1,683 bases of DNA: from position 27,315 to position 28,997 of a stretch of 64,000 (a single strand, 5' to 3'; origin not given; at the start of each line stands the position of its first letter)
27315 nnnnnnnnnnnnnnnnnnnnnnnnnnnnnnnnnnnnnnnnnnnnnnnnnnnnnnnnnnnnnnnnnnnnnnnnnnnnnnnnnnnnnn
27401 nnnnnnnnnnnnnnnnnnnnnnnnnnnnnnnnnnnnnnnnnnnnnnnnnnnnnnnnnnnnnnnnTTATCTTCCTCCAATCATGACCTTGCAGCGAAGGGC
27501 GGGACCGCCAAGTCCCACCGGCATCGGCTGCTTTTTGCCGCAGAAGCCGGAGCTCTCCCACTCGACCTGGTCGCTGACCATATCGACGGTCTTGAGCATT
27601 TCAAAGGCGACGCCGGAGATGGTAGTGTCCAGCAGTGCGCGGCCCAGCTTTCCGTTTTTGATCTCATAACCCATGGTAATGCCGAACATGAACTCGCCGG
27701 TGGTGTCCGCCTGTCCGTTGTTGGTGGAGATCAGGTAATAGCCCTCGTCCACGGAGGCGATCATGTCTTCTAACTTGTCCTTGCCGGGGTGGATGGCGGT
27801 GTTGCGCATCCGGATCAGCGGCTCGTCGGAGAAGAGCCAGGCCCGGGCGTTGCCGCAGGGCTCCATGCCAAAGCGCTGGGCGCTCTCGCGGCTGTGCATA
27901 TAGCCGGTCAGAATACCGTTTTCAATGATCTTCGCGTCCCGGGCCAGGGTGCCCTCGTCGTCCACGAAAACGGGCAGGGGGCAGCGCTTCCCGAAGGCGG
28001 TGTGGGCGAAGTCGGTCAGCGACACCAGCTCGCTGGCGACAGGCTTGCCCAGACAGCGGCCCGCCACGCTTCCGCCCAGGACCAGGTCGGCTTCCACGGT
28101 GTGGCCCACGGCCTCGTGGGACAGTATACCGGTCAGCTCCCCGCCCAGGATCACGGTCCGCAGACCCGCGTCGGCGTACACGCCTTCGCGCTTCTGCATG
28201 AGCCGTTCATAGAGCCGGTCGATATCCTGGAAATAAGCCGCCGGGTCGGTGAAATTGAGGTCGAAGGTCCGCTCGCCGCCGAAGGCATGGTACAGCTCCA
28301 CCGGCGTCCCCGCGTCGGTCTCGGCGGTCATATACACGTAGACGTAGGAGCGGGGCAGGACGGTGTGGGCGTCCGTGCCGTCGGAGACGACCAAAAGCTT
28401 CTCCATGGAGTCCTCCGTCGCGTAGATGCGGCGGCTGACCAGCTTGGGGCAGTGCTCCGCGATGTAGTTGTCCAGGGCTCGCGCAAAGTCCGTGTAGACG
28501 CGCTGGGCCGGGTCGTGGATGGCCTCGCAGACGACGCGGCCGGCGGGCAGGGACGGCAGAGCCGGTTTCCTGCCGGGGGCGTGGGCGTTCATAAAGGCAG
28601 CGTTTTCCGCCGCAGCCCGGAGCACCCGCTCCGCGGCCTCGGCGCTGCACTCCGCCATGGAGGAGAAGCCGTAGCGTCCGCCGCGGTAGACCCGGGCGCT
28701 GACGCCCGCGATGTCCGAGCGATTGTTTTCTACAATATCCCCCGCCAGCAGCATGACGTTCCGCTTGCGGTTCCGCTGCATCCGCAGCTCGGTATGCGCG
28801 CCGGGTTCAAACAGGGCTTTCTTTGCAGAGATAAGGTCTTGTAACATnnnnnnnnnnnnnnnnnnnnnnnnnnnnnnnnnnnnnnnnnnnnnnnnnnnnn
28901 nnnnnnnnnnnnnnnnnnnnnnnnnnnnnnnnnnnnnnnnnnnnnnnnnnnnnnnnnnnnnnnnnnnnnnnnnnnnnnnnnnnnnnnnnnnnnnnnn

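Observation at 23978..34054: Co-directional 8-gene operon made only of GNAT domains (6), beta-lactamase-fold serine hydrolases (3) and a TldD/PmbA protease pair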

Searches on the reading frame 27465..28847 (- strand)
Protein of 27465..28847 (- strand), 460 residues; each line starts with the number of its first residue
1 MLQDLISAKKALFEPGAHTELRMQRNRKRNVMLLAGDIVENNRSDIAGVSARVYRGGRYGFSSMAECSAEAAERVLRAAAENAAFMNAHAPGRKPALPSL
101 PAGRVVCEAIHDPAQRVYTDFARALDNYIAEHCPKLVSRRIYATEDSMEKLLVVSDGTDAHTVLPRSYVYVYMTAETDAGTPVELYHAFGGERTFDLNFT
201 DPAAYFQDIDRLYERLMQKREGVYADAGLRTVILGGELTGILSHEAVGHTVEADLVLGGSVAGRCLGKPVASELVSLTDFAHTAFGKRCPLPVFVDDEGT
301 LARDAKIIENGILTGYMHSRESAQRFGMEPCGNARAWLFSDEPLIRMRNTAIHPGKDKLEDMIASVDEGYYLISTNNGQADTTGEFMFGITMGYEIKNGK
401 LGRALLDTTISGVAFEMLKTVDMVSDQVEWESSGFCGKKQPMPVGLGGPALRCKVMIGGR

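Call 3: search_protein_families(library=pfam, proteins=[window:27465-28847:-], max_evalue=0.01)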
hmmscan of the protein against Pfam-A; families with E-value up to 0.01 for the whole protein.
window:27465-28847:- (460 aa): 3 families
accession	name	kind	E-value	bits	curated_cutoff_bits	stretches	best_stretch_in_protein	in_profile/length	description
PF19289.4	PmbA_TldD_3rd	-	9.7e-50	169.2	22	1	231-454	5-214/220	PmbA/TldA metallopeptidase C-terminal domain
PF01523.21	PmbA_TldD_1st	-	5.1e-10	39.8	20.9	1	20-83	2-65/65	PmbA/TldA metallopeptidase domain 1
PF19290.4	PmbA_TldD_2nd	-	4.1e-07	30.9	20.9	1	120-195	13-86/109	PmbA/TldA metallopeptidase central domain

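Call 4: search_protein_families(library=ncbifam, proteins=[window:27465-28847:-], max_evalue=0.01)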
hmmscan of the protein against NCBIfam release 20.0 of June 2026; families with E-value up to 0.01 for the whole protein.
window:27465-28847:- (460 aa): 3 families
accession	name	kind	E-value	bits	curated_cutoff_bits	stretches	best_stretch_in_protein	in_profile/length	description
NF040952.1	Arch_mtprotase_TldD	equivalog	4.2e-71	240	635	1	18-458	14-443/443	zinc metalloprotease TldD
NF008006.0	PRK10735.1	equivalog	8.4e-44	149.8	513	1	38-457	54-477/481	metalloprotease TldD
NF008268.0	PRK11040.1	equivalog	4.6e-10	38.8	438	1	266-437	276-434/446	metalloprotease PmbA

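Call 13: find_encoding_contigs(protein=window:27465-28847:-, flank=10000, max_places=6)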
Protein window:27465-28847:- (460 aa): 20 contigs read that carry it; 4 places shown.
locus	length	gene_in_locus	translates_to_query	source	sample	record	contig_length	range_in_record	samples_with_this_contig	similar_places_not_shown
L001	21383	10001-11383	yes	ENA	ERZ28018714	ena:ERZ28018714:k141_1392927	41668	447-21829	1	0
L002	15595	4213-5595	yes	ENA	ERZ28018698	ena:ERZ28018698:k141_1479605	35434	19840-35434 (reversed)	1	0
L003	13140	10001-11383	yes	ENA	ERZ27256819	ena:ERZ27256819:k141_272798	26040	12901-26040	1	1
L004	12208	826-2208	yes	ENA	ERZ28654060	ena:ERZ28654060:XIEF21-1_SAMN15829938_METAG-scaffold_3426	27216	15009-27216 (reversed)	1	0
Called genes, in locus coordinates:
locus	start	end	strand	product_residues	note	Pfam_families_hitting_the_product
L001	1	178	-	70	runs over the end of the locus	PF01809:YidD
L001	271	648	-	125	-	PF00825:Ribonuclease_P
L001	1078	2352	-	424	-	PF19289:PmbA_TldD_3rd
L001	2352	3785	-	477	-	PF19289:PmbA_TldD_3rd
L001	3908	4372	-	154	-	PF13302:Acetyltransf_3, PF00583:Acetyltransf_1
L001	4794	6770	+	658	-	PF00583:Acetyltransf_1, PF13673:Acetyltransf_10, PF08445:FR47 (weak), PF13508:Acetyltransf_7, PF13302:Acetyltransf_3, PF00583:Acetyltransf_1, PF13508:Acetyltransf_7, PF00144:Beta-lactamase, +1 more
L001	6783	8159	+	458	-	PF00144:Beta-lactamase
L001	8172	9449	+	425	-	PF13302:Acetyltransf_3 (faint), PF00583:Acetyltransf_1, PF13673:Acetyltransf_10 (faint), PF13508:Acetyltransf_7 (weak), PF08445:FR47 (faint), PF12746:GNAT_acetyltran, PF00583:Acetyltransf_1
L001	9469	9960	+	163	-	PF13302:Acetyltransf_3, PF13420:Acetyltransf_4 (weak), PF00583:Acetyltransf_1, PF13508:Acetyltransf_7 (faint)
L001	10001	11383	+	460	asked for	PF01523:PmbA_TldD_1st, PF19290:PmbA_TldD_2nd (faint), PF19289:PmbA_TldD_3rd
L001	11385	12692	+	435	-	PF19289:PmbA_TldD_3rd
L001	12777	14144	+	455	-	PF00144:Beta-lactamase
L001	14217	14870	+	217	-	PF00583:Acetyltransf_1, PF13508:Acetyltransf_7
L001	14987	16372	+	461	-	PF02900:LigB, PF01871:AMMECR1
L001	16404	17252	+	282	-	PF04055:Radical_SAM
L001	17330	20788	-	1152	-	PF13289:SIR2_2, PF13191:AAA_16 (faint), PF25199:nSTAND_NTPase5 (weak)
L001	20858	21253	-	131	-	PF22636:FlK, PF03061:4HBT (weak)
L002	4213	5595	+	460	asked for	PF01523:PmbA_TldD_1st, PF19290:PmbA_TldD_2nd (faint), PF19289:PmbA_TldD_3rd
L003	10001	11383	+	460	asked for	PF01523:PmbA_TldD_1st, PF19290:PmbA_TldD_2nd (faint), PF19289:PmbA_TldD_3rd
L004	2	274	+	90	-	?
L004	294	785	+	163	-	PF13302:Acetyltransf_3, PF13420:Acetyltransf_4 (weak), PF00583:Acetyltransf_1, PF13508:Acetyltransf_7 (faint)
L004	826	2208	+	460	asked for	PF01523:PmbA_TldD_1st, PF19290:PmbA_TldD_2nd (faint), PF19289:PmbA_TldD_3rd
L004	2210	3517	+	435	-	PF19289:PmbA_TldD_3rd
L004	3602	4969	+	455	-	PF00144:Beta-lactamase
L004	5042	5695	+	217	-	PF00583:Acetyltransf_1, PF13508:Acetyltransf_7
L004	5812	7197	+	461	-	PF02900:LigB, PF01871:AMMECR1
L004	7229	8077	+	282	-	PF04055:Radical_SAM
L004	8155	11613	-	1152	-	PF13289:SIR2_2, PF13191:AAA_16 (faint), PF25199:nSTAND_NTPase5 (weak)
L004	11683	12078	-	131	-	PF22636:FlK, PF03061:4HBT (weak)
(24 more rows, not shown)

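Call 14: find_homologous_proteins(query=window:27465-28847:-, max_evalue=1e-20)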
Query window:27465-28847:- (460 aa): 5667 proteins with E <= 1e-20 among 8000 candidates; the best 120 are listed.
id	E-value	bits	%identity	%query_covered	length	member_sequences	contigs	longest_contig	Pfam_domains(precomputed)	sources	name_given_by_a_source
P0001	0.0e+0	1046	100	100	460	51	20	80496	PF01523.22,PF19290.5,PF19289.5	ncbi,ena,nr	ncbi:MAG: TldD/PmbA family protein [Oscillospiraceae bacterium]|nr:TldD/PmbA family protein [Oscillo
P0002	6.6e-281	950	90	100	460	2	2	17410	PF01523.22,PF19290.5,PF19289.5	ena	-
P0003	5.0e-266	901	85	100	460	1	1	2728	PF01523.22,PF19289.5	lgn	-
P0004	1.6e-265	899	85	100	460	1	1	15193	PF01523.22,PF19290.5,PF19289.5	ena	-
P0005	4.3e-264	894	85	100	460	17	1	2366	PF01523.22,PF19289.5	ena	-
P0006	1.7e-261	886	85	100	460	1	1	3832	PF01523.22,PF19290.5,PF19289.5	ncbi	-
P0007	3.2e-260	882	84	100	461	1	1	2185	PF01523.22,PF19289.5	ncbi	-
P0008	2.4e-258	875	82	100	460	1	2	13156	PF01523.22,PF19290.5,PF19289.5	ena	-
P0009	8.7e-258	874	83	100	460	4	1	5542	PF01523.22,PF19290.5,PF19289.5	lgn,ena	-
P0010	3.1e-257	872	82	100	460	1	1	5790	PF01523.22,PF19290.5,PF19289.5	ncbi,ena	-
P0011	6.6e-257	871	84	100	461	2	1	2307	PF01523.22,PF19290.5,PF19289.5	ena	-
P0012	1.7e-256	869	83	100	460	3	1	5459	PF01523.22,PF19289.5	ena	-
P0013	2.2e-256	869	81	100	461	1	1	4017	PF01523.22,PF19289.5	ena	-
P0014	2.4e-256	869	84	100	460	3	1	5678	PF01523.22,PF19290.5,PF19289.5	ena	-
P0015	9.3e-255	864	82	100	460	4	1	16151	PF01523.22,PF19290.5,PF19289.5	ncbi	-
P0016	1.5e-254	863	83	100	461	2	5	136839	PF01523.22,PF19290.5,PF19289.5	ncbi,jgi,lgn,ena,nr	ncbi:MAG: TldD/PmbA family protein [Ruminococcaceae bacterium]|nr:TldD/PmbA family protein [Oscillos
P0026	9.8e-234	794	76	100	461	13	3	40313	PF01523.22,PF19289.5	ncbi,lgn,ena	-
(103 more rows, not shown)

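Call 16: find_related_loci(query=A1, collection=genome_contigs, flank=10000)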
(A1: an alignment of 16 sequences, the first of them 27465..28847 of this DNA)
Query A1 (460 aa) in genome_contigs; peptide patterns used: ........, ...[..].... (x = any residue, [..] = any of these).
599 stretches matched a pattern (row limit reached: there are more); 543 encode a relative of the query (tblastn E <= 1e-3); the best 80 are kept; 80 distinct loci.
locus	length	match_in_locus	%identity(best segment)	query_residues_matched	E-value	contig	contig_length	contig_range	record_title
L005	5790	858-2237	82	1-460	0e+0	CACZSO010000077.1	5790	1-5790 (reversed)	MAG: uncultured Clostridiales bacterium isolate RUG12911 genome assembly, contig: RUG12911_asm_77, whole genome shotgun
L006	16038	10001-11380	82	1-460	0e+0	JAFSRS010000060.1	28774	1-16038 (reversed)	MAG: Oscillospiraceae bacterium isolate RGIG3413 Goat_Reticulum.Co__c626459, whole genome shotgun sequence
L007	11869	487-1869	75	1-460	0e+0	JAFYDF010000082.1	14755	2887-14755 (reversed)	MAG: Clostridia bacterium isolate RGIG6984 Sheep_Rumen.Co__c2017496, whole genome shotgun sequence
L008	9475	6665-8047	74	1-460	0e+0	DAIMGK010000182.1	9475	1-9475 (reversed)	MAG TPA_asm: Flexilinea sp. isolate CTOTU17549 NODE_1328_length_9475_cov_6.635669, whole genome shotgun sequence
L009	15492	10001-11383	74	1-460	0e+0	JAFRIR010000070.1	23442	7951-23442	MAG: Flexilinea sp. isolate RGIG2505 Goat_Jejunum-3__c181480, whole genome shotgun sequence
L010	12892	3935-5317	74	1-460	0e+0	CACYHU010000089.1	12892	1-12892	MAG: uncultured Chloroflexi bacterium isolate RUG11948 genome assembly, contig: RUG11948_asm_89, whole genome shotgun se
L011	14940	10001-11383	74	1-460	0e+0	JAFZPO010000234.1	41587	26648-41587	MAG: Clostridia bacterium isolate RGIG7981 Water_buffalos_Rumen-1__c1011452, whole genome shotgun sequence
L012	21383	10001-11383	74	1-460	0e+0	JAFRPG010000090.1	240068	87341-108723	MAG: Clostridia bacterium isolate RGIG2676 Goat_Omasum-3__c549343, whole genome shotgun sequence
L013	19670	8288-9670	74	1-460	0e+0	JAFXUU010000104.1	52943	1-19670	MAG: Oscillospiraceae bacterium isolate RGIG6765 Sheep_Rumen-3__c1166019, whole genome shotgun sequence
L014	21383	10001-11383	73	1-460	0e+0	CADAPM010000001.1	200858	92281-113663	MAG: uncultured Clostridiales bacterium isolate RUG13503 genome assembly, contig: RUG13503_asm_1, whole genome shotgun s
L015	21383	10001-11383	73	1-460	0e+0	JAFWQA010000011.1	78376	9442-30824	MAG: Clostridia bacterium isolate RGIG5966 Sheep_Omasum-2__c580, whole genome shotgun sequence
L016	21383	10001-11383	74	1-460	0e+0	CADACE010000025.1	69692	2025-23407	MAG: uncultured Chloroflexi bacterium isolate RUG13159 genome assembly, contig: RUG13159_asm_25, whole genome shotgun se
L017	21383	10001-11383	72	1-460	0e+0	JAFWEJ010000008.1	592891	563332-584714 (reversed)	MAG: Clostridia bacterium isolate RGIG5663 Sheep_Duodenum-4__c29220, whole genome shotgun sequence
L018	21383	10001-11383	72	1-460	0e+0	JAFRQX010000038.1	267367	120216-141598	MAG: Clostridia bacterium isolate RGIG2719 Goat_Omasum-4__c581182, whole genome shotgun sequence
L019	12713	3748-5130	70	1-460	0e+0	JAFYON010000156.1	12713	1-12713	MAG: Clostridia bacterium isolate RGIG7278 Water_buffalos_Cecum-4__c845617, whole genome shotgun sequence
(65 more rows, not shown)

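Call 22: find_encoding_contigs(protein=P0002, flank=10000, max_places=2)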
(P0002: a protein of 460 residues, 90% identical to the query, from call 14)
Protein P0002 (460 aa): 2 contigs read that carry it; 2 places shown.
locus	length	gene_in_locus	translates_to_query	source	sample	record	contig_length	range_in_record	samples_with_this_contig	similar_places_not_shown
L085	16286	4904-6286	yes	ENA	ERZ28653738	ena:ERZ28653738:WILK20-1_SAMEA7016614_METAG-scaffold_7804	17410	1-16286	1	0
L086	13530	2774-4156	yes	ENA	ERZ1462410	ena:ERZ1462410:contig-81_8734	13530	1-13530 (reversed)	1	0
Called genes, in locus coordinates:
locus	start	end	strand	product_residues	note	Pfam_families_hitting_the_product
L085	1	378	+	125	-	?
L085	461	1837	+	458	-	PF00144:Beta-lactamase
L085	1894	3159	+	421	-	PF00583:Acetyltransf_1, PF13302:Acetyltransf_3 (weak), PF13508:Acetyltransf_7, PF08445:FR47 (faint), PF12746:GNAT_acetyltran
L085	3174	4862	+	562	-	PF01432:Peptidase_M3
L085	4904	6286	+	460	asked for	PF01523:PmbA_TldD_1st, PF19290:PmbA_TldD_2nd (faint), PF19289:PmbA_TldD_3rd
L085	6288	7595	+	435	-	PF19289:PmbA_TldD_3rd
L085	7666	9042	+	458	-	PF00144:Beta-lactamase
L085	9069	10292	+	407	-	PF02073:Peptidase_M29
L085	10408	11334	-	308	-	PF00248:Aldo_ket_red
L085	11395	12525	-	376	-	PF00248:Aldo_ket_red, PF13183:Fer4_8 (weak), PF13187:Fer4_9, PF13534:Fer4_17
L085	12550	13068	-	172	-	PF14512:TM1586_NiRdase (weak), PF00881:Nitroreductase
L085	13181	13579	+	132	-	PF00376:MerR, PF13411:MerR_1, PF09278:MerR-DNA-bind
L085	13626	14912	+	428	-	PF01841:Transglut_core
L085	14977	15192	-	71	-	PF06445:GyrI-like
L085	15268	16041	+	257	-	PF00239:Resolvase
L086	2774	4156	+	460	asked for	PF01523:PmbA_TldD_1st, PF19290:PmbA_TldD_2nd (faint), PF19289:PmbA_TldD_3rd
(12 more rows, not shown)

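Call 23: find_encoding_contigs(protein=P0016, flank=10000, max_places=2)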
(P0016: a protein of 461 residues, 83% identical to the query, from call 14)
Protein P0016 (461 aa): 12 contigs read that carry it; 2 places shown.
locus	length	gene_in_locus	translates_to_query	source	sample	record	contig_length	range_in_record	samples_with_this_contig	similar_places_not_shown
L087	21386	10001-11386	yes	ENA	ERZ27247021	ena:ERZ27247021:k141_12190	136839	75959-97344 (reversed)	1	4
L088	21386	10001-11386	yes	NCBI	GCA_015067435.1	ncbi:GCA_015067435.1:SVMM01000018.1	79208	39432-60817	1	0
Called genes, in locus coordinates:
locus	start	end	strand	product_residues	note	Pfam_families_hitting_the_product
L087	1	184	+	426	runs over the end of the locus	PF12683:DUF3798, PF27194:TP_0008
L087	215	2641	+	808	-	PF02743:dCache_1, PF00512:HisKA, PF02518:HATPase_c, PF00072:Response_reg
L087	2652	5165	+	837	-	PF00512:HisKA, PF02518:HATPase_c, PF00072:Response_reg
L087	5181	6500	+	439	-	PF00072:Response_reg, PF00990:GGDEF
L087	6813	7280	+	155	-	PF04397:LytTR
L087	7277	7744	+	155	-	PF11457:DUF3021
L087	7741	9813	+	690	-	PF07833:Cu_amine_oxidN1 (faint)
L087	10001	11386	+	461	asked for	PF01523:PmbA_TldD_1st, PF19290:PmbA_TldD_2nd (faint), PF19289:PmbA_TldD_3rd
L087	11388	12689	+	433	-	PF19289:PmbA_TldD_3rd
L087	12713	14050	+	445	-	PF14501:HATPase_c_5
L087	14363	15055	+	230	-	-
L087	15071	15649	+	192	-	PF13240:Zn_Ribbon_1, PF09685:MamF_MmsF (weak)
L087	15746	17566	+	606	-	-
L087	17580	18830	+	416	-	-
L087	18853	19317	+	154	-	PF13240:Zn_Ribbon_1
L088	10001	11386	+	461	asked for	PF01523:PmbA_TldD_1st, PF19290:PmbA_TldD_2nd (faint), PF19289:PmbA_TldD_3rd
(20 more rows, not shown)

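Call 24: find_encoding_contigs(protein=P0026, flank=10000, max_places=2)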
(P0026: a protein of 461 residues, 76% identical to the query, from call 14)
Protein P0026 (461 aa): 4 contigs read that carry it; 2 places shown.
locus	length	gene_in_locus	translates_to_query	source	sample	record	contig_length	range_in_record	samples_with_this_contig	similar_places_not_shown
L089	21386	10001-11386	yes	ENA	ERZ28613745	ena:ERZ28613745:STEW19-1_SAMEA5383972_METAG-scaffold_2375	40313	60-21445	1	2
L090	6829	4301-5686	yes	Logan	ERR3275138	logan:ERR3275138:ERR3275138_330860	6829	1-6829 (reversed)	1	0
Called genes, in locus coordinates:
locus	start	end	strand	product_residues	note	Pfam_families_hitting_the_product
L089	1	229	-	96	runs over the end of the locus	?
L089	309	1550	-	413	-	PF01547:SBP_bac_1, PF13416:SBP_bac_8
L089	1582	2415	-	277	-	PF00528:BPD_transp_1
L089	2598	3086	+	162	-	PF12682:Flavodoxin_4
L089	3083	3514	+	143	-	-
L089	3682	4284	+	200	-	PF00702:Hydrolase, PF12710:HAD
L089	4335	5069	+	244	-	PF01476:LysM (weak)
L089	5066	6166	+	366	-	PF01702:TGT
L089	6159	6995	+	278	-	PF07091:FmrO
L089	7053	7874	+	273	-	PF07091:FmrO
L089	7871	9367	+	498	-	PF17125:Methyltr_RsmF_N, PF01189:Methyltr_RsmB-F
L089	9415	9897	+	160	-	PF16158:N_BRCA1_IG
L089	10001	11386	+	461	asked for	PF01523:PmbA_TldD_1st (weak), PF19289:PmbA_TldD_3rd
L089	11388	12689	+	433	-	PF19289:PmbA_TldD_3rd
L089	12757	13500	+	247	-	PF01797:Y1_Tnp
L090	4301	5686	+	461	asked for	PF01523:PmbA_TldD_1st (weak), PF19289:PmbA_TldD_3rd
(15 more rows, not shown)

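Call 101: search_protein_families(library=padloc, proteins=[window:27465-28847:-], max_evalue=0.001)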
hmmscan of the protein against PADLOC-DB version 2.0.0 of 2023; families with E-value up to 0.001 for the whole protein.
window:27465-28847:- (460 aa): 0 families
